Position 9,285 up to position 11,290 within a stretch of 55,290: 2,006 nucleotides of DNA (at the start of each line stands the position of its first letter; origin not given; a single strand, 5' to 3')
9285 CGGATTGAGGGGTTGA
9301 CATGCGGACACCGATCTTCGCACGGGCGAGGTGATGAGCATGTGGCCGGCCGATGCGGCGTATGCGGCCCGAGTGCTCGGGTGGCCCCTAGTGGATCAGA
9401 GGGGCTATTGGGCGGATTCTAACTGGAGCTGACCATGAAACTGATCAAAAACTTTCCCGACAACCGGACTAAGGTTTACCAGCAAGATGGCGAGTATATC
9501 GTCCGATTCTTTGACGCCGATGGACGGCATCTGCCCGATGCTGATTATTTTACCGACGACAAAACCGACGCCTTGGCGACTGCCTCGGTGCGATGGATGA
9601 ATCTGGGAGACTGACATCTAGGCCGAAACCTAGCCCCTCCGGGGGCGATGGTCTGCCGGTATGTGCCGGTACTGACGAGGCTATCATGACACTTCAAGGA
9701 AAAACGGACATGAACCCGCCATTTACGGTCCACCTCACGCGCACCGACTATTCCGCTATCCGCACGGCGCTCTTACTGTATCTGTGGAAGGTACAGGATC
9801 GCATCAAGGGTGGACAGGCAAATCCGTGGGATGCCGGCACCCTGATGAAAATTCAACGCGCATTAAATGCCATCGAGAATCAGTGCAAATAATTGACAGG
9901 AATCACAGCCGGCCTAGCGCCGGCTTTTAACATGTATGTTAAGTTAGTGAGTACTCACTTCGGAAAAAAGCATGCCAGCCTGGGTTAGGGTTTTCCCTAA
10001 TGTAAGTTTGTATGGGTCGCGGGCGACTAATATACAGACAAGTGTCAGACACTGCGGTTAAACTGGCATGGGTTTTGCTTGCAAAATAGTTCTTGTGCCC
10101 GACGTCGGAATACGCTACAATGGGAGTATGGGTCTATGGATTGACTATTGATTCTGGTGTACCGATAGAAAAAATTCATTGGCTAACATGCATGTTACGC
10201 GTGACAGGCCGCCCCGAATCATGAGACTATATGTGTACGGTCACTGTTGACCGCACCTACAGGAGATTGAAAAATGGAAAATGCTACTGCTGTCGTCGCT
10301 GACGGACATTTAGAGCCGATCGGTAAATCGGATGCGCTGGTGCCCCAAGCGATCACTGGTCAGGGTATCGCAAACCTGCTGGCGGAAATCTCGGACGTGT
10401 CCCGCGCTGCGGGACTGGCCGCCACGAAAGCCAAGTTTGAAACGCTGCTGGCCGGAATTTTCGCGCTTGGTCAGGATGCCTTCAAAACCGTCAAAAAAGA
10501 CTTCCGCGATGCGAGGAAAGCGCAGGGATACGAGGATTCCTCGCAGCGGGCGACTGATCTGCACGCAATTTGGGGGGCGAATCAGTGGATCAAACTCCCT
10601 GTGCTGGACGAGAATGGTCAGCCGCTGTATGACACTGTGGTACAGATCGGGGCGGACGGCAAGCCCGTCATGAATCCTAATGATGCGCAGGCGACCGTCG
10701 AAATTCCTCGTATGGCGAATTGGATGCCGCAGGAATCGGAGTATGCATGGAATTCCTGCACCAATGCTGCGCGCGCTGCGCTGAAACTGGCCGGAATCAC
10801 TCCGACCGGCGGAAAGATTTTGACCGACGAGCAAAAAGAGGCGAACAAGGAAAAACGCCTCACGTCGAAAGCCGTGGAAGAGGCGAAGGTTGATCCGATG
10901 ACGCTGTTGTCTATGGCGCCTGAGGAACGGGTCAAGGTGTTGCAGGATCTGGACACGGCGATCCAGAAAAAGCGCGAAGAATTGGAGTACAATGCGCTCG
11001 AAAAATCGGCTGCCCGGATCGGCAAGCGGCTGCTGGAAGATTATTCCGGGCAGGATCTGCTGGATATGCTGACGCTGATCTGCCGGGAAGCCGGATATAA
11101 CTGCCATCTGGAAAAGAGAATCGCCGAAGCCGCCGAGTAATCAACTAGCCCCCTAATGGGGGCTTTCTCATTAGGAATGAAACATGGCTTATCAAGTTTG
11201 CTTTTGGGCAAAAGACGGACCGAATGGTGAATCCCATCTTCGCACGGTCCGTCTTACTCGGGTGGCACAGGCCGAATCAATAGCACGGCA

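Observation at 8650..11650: Abrupt GC-rich island of about 3 kb at the very start of the rightward (early) arm of an otherwise AT-rich phage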

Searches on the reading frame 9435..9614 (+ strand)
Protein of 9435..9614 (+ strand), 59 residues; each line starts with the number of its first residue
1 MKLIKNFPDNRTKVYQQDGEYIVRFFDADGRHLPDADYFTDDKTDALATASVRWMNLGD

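Call 12: search_protein_families(library=phrogs, proteins=[window:9435-9614:+], max_evalue=0.1)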
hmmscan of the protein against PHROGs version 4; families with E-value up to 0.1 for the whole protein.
window:9435-9614:+ (59 aa): 1 family
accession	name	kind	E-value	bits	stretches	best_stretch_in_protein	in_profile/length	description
phrog_7884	-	unknown function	1.2e-11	45.4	1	13-55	19-61/66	-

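Call 13: search_protein_families(library=pfam, proteins=[window:9435-9614:+], max_evalue=0.1)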
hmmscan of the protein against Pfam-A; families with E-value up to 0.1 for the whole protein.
window:9435-9614:+ (59 aa): 0 families

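Call 36: search_dna_similar(query=window:9435-9614:+, collection=phages, mode=protein, max_rows=25, max_evalue=0.01)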
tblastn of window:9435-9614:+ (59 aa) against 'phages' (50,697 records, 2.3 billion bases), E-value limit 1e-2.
Records with a match: 6; places in all: 6; records where one place covers at least 80% of the query: 2.
Best place of each record, by identity: 60-80% 2; <60% 4.
By first word of the organism name: Pseudomonas 6.
By host as written in the record: Pseudomonas fluorescens 2; Pseudomonas putida PpG1 2; Pseudomonas taiwanensis 1; Pseudomonas tolaasii 1.
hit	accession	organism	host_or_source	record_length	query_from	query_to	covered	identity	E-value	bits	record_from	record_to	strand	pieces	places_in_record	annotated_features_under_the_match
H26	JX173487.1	Pseudomonas phage Phi-S1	Pseudomonas fluorescens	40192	4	59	95%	45.8%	5e-3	38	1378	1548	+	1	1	hypothetical protein (x2)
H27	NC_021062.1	Pseudomonas phage Phi-S1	Pseudomonas fluorescens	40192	4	59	95%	45.8%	5e-3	38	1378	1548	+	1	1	hypothetical protein (x2)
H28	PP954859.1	Pseudomonas phage Alpheus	Pseudomonas taiwanensis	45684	13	59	80%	49.0%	4e-3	38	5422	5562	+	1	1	hypothetical protein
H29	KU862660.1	Pseudomonas phage phiPMW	Pseudomonas putida PpG1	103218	20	56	63%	62.2%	3e-5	44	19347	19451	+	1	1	hypothetical protein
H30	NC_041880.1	Pseudomonas phage phiPMW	Pseudomonas putida PpG1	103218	20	56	63%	62.2%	3e-5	44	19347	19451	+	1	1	hypothetical protein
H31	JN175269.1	Pseudomonas phage phiPto-bp6g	Pseudomonas tolaasii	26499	13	51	66%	51.2%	2e-4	42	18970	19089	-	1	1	putative lysis protein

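Call 62: find_homologous_proteins(query=window:9435-9614:+, max_evalue=0.01)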
Query window:9435-9614:+ (59 aa): 1 proteins with E <= 0.01 among 1 candidates.
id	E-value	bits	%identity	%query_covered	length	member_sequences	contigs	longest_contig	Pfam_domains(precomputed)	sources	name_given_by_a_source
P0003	1.6e-33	130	100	100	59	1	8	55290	-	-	-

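Call 63: find_encoding_contigs(protein=P0003, flank=10000, max_places=10)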
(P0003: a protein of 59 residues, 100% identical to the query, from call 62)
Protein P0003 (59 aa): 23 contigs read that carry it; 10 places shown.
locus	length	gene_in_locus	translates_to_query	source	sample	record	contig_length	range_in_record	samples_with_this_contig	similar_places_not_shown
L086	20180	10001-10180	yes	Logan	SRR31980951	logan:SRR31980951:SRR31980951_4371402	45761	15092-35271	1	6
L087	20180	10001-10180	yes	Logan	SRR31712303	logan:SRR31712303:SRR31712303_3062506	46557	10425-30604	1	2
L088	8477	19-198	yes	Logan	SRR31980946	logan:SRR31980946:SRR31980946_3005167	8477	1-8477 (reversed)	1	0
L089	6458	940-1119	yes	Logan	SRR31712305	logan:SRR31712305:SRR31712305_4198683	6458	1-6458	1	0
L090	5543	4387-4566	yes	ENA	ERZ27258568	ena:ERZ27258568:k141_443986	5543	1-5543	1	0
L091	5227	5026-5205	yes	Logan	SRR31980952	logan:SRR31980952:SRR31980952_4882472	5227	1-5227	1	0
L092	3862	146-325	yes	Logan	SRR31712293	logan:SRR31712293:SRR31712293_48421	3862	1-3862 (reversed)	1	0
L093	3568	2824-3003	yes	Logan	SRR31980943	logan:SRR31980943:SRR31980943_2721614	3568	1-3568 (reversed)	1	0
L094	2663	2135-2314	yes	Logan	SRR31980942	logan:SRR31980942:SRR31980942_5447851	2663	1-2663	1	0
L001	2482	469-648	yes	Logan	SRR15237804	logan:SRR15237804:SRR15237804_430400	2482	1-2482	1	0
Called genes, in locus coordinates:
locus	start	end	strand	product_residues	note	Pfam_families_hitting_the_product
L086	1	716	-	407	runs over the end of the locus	-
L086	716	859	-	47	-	-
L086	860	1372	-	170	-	-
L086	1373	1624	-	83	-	-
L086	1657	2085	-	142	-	-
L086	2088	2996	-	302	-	PF25209:Phage_capsid_4, PF10124:Mu-like_gpT (weak)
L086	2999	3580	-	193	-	-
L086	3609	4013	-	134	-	-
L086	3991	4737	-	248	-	-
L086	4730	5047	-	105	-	PF00166:Cpn10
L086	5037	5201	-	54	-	-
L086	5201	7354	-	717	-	-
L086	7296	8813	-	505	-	-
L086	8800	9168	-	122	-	-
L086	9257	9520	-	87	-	-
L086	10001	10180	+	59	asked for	-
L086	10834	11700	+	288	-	-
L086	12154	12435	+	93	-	-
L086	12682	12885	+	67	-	-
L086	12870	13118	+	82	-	-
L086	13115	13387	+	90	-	-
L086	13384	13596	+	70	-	-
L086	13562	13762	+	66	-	-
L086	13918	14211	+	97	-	-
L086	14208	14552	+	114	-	-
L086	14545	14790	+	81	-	-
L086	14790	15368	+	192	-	-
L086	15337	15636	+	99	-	-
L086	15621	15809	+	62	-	-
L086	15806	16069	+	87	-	-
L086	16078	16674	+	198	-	PF07722:Peptidase_C26, PF00117:GATase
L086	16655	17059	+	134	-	-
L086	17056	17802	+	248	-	PF14395:COOH-NH2_lig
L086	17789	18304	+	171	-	-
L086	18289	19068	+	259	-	-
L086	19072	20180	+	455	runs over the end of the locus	PF13522:GATase_6, PF13537:GATase_7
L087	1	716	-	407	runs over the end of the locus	-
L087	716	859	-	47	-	-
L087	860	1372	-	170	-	-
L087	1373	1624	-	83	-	-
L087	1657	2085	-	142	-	-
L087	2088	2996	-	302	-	PF25209:Phage_capsid_4, PF10124:Mu-like_gpT (weak)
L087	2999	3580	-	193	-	-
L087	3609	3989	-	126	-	-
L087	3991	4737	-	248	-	-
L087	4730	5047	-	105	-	PF00166:Cpn10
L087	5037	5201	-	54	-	-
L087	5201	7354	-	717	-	-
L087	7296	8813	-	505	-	-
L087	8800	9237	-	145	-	-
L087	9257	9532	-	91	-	-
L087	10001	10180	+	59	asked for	-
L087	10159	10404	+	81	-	-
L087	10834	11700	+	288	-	-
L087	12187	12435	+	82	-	-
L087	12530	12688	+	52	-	-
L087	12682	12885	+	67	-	-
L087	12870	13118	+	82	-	-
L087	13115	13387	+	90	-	-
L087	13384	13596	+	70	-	-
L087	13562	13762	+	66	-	-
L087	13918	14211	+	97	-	-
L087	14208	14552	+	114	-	-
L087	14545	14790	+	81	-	-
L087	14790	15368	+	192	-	-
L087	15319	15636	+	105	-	-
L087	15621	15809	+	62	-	-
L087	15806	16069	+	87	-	-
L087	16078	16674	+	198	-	PF07722:Peptidase_C26, PF00117:GATase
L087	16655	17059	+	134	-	-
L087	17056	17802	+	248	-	PF14395:COOH-NH2_lig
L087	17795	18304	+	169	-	-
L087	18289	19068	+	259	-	-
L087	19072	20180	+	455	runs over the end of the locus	PF13522:GATase_6, PF13537:GATase_7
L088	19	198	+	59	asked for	-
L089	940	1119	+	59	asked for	-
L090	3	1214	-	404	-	?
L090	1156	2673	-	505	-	-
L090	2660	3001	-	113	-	-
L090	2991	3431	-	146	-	-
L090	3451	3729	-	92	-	-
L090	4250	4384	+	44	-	-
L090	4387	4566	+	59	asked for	-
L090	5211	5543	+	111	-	?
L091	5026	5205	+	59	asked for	-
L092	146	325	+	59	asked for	-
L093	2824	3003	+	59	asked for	-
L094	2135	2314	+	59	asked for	-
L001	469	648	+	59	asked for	-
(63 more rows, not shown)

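Call 97: search_protein_families(library=padloc, proteins=[window:9435-9614:+], max_evalue=0.1)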
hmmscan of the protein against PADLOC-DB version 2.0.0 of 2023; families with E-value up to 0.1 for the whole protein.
window:9435-9614:+ (59 aa): 0 families

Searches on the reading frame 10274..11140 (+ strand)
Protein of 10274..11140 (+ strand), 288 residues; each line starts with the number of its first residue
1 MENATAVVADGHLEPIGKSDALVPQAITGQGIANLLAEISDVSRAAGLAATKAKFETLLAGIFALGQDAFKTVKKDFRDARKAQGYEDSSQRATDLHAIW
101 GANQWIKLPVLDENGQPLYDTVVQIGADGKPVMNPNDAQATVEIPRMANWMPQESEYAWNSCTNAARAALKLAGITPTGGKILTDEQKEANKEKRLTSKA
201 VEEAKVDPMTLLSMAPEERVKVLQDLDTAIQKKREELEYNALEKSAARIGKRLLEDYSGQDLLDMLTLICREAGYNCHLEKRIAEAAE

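Call 12: search_protein_families(library=phrogs, proteins=[window:10274-11140:+], max_evalue=0.1)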
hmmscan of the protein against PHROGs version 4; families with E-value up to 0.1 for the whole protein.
window:10274-11140:+ (288 aa): 1 family
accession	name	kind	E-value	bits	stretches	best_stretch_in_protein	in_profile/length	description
phrog_15577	-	unknown function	0.041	13.3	1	169-259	17-98/502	-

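Call 13: search_protein_families(library=pfam, proteins=[window:10274-11140:+], max_evalue=0.1)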
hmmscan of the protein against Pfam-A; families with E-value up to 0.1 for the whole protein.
window:10274-11140:+ (288 aa): 0 families

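Call 15: search_dna_similar(query=window:10274-11140:+, collection=phages, mode=protein, max_rows=25, max_evalue=0.01)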
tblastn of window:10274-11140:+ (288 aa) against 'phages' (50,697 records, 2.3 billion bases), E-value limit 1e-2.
No match.

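Call 17: find_homologous_proteins(query=window:10274-11140:+)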
Query window:10274-11140:+ (288 aa): 1 proteins with E <= 0.001 among 7863 candidates.
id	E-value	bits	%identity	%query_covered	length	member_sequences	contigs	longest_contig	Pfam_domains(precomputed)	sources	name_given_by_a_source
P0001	3.8e-184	628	100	100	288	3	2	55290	-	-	-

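Call 18: find_related_loci(query=window:10274-11140:+, collection=viral_contigs, flank=10000)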
Query window:10274-11140:+ (288 aa) in viral_contigs; peptide patterns used: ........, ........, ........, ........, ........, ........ (x = any residue, [..] = any of these).
4 stretches matched a pattern, but none encodes a relative of the query by tblastn (E <= 1e-3).

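Call 19: find_encoding_contigs(protein=P0001, flank=10000, max_places=10)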
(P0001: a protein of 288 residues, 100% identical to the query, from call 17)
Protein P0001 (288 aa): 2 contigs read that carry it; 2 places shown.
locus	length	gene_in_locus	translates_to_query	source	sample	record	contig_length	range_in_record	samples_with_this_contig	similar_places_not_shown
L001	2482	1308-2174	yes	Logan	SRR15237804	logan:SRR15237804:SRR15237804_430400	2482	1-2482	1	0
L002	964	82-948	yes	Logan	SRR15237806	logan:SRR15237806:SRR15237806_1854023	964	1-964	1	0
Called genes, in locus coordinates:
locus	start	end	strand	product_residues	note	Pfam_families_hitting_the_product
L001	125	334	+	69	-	-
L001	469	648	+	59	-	-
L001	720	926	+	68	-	-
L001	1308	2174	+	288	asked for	-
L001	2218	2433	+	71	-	-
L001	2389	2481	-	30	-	?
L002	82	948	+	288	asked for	-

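Call 51: search_protein_representatives(protein=window:10274-11140:+)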
Query: 288 residues. Proteins with E-value up to 0.001 (for the whole library): 2; up to 1e-10: 1; up to 1e-30: 1. The best 2 are listed.
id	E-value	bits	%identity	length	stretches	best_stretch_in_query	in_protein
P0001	1.2e-184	628.3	100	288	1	1-288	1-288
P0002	8.7e-05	38.6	34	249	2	4-130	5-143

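Call 53: find_encoding_contigs(protein=P0002, flank=10000, max_places=5)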
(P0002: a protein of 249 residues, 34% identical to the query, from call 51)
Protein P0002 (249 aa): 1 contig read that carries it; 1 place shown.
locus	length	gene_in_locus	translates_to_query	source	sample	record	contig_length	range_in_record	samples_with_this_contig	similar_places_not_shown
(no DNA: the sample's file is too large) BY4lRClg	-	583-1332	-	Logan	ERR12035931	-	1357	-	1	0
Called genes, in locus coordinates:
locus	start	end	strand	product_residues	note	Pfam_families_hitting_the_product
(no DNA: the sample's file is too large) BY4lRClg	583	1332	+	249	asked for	-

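Call 55: predict_structure(protein=window:10274-11140:+)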
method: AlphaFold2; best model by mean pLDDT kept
length: 288 residues; sequences in the alignment: 1
mean_pLDDT: 47.2   pTM: 0.27
mean pLDDT of the five models: 47.2, 42.2, 41.6, 39.9, 38.9
residues with pLDDT >= 90: 0; 70-90: 46; 50-70: 53; < 50: 189
segments of 3 or more residues with pLDDT < 50: 1-184, 286-288
pLDDT, mean of each block of 10 residues (from residue 1): 27 27 34 44 37 45 39 43 41 34 40 38 37 35 26 30 35 32 51 72 73 79 80 72 58 68 66 58 48
secondary structure, 60 per line:
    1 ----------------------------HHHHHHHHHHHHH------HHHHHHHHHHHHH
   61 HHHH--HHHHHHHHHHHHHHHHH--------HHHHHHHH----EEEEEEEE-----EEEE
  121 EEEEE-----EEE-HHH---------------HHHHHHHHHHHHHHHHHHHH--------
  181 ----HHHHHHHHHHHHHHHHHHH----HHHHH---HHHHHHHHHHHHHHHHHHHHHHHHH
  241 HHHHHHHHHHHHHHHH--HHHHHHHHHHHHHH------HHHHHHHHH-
elements in order: H29-41 H48-64 H67-83 H92-99 E104-111 E117-125 E131-133 H153-172 H185-203 H208-212 H216-256 H259-272 H279-287

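Call 81: search_protein_families(library=phrogs, proteins=[P0002], max_evalue=0.01)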
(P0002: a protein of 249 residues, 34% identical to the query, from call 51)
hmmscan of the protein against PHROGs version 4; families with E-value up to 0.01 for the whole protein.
P0002 (249 aa): 1 family
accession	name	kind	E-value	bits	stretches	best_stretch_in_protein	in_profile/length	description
phrog_29877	-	unknown function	0.0017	20.1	1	117-174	5-62/77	-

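Call 96: search_solved_structures(query=A2, max_evalue=1)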
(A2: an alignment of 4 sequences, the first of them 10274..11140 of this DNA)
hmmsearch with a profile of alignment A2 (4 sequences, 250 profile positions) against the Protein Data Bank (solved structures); distinct sequences matched with E-value up to 1: 1.
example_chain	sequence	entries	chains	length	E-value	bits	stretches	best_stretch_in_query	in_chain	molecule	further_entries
6z1p_BN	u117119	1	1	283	0.078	15.9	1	36-128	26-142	mS82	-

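Call 97: search_protein_families(library=padloc, proteins=[window:10274-11140:+], max_evalue=0.1)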
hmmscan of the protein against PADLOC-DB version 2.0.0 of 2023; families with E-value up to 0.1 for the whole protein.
window:10274-11140:+ (288 aa): 1 family
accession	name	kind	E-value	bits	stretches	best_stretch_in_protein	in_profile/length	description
PDLC04815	PDC-S02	-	0.016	12.5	1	191-279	147-227/346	-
